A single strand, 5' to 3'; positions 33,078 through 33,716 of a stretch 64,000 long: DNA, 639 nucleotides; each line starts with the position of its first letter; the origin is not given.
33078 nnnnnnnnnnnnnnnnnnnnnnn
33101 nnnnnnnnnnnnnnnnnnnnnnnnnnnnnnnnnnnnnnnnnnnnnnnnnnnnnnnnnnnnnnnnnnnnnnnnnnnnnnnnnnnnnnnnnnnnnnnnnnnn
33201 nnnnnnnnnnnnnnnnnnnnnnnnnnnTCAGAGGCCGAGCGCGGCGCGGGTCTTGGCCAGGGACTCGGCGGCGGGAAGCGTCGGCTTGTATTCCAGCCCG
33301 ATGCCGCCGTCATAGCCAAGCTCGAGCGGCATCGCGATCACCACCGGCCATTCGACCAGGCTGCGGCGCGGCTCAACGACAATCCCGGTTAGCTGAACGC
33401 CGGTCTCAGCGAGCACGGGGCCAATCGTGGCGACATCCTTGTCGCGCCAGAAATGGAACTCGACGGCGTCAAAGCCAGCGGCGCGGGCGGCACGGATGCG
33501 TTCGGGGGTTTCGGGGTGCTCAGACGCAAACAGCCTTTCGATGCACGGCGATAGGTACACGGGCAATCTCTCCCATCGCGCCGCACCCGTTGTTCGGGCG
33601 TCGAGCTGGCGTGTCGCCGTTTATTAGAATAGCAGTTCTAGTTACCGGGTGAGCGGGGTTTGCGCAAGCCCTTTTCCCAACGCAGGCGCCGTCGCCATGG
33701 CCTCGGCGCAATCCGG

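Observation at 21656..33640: A 16-bp palindrome TAGAA-N6-TTCTA defines a four-promoter TetR regulon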

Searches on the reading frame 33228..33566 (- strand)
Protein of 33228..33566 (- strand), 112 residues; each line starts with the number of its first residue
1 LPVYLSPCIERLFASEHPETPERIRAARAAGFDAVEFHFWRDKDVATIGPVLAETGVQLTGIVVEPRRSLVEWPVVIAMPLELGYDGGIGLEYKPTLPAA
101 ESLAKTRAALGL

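Call 9: search_protein_families(library=pfam, proteins=[window:33228-33566:-])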
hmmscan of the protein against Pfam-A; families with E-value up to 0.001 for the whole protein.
window:33228-33566:- (112 aa): 1 family
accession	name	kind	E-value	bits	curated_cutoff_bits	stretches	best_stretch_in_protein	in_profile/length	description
PF01261.30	AP_endonuc_2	-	0.00079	19.6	31.1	0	24-65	1-50/249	Xylose isomerase-like TIM barrel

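Call 44: search_protein_families(library=ncbifam, proteins=[window:33228-33566:-], max_evalue=0.001)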
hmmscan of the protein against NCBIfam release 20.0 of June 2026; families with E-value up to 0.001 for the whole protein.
window:33228-33566:- (112 aa): 3 families
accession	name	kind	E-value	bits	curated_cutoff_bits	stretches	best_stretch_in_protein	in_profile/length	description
TIGR03234.1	OH-pyruv-isom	equivalog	4.3e-08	32.8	353.45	1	20-61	16-57/254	hydroxypyruvate isomerase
NF043033.1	OxoTetrIsom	equivalog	1.4e-06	28.2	325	0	65-103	209-247/251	2-oxo-tetronate isomerase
NF007441.0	PRK09989.1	equivalog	1.1e-05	25.3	412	0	22-49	19-46/258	HPr family phosphocarrier protein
